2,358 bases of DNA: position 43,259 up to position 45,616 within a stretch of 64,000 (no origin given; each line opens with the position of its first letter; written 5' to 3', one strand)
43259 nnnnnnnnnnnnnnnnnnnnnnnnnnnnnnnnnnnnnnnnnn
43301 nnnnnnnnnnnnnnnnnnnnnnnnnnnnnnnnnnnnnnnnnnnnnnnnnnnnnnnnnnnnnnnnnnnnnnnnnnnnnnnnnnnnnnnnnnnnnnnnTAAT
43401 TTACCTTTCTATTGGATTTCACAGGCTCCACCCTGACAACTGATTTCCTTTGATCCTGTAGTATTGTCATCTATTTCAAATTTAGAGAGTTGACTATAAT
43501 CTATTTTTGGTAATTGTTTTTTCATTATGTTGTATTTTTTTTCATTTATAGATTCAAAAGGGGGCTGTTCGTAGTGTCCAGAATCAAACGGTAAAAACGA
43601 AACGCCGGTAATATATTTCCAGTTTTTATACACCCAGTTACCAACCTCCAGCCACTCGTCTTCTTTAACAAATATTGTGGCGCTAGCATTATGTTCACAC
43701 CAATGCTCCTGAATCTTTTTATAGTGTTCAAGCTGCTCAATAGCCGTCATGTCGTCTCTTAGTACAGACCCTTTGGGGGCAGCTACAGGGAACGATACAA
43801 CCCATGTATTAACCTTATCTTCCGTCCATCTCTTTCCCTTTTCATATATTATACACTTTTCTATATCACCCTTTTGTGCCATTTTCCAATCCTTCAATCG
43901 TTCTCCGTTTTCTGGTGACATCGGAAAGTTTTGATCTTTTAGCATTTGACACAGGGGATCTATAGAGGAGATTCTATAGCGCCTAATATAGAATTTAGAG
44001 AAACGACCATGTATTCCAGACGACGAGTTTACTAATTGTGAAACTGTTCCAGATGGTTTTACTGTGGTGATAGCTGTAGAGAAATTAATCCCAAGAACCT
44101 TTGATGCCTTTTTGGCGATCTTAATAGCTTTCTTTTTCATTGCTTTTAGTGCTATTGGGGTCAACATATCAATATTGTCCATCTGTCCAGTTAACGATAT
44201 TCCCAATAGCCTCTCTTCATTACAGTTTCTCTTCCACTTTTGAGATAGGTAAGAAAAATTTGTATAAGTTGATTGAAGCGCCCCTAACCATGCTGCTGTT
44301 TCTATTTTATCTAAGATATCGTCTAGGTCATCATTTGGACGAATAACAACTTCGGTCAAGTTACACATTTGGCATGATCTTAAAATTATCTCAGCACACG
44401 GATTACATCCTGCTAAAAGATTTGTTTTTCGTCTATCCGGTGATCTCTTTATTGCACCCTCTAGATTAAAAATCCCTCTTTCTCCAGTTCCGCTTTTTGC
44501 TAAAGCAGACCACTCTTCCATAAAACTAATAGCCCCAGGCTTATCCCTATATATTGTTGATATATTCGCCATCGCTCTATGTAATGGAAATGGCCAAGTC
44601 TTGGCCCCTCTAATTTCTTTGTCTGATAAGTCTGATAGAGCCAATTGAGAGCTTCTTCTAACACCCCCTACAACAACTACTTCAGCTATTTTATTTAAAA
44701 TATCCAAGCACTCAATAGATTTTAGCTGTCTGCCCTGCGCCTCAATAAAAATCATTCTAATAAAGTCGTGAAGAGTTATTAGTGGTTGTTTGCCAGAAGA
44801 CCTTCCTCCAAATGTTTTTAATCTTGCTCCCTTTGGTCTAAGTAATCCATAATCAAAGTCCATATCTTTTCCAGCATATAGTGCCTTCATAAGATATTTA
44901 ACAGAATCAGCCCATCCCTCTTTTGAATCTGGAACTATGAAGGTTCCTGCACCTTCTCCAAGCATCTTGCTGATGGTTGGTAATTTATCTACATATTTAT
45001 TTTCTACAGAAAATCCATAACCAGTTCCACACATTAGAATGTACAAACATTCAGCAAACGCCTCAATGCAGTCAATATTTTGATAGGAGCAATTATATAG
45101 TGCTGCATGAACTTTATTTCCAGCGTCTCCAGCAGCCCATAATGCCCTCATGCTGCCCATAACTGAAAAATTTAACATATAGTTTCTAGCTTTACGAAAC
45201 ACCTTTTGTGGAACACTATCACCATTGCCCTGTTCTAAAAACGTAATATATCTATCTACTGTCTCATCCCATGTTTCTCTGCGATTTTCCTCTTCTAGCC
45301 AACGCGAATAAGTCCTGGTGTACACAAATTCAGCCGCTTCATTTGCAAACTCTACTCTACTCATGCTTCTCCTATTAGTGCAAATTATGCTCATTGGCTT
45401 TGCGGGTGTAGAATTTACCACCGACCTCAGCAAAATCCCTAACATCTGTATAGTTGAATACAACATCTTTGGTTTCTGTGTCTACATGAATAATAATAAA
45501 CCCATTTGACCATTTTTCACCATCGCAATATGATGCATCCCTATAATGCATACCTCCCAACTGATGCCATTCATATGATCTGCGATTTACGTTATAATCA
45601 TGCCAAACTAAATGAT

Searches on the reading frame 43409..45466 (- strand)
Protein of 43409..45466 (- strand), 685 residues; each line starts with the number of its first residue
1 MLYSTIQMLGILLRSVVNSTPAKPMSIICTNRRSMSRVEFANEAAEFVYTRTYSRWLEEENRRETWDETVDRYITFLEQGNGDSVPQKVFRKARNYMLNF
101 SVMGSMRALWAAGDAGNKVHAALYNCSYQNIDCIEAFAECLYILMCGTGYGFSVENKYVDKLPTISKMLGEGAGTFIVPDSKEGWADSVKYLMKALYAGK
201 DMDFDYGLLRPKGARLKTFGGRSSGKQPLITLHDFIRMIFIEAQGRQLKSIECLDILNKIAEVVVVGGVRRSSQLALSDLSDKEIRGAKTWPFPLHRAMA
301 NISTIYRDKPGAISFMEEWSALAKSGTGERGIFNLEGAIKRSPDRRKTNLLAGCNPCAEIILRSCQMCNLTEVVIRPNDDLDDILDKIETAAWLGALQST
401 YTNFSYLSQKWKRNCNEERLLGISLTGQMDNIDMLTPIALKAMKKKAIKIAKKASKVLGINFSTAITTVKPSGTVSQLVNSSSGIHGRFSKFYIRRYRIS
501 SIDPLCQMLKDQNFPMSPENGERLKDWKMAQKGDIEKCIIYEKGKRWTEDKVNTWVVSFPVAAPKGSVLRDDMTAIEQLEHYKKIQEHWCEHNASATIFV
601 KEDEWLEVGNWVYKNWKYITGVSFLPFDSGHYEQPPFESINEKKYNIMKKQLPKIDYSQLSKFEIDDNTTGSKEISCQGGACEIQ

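Call 12: search_protein_families(library=phrogs, proteins=[window:43409-45466:-], max_evalue=0.001)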
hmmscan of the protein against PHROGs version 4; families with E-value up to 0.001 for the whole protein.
window:43409-45466:- (685 aa): 1 family
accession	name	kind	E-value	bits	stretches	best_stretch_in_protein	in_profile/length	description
phrog_367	-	DNA, RNA and nucleotide metabolism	9.3e-154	514.3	1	40-685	30-697/701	ribonucleotide reductase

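Call 32: search_protein_families(library=pfam, proteins=[window:43409-45466:-], max_evalue=0.001)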
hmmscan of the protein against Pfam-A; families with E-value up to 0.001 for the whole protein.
window:43409-45466:- (685 aa): 3 families
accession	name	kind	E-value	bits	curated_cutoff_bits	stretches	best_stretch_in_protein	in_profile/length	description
PF17975.6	RNR_Alpha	-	2.8e-09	37.8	26.4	1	39-75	15-51/101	Ribonucleotide reductase alpha domain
PF02867.20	Ribonuc_red_lgC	-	3e-08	33.2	23.9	0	444-616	362-513/523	Ribonucleotide reductase, barrel domain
PF21995.1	RNR-II_ins_dom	-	4.4e-07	30.5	27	1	175-233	36-100/107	B12-dependent ribonucleotide reductase, insertion domain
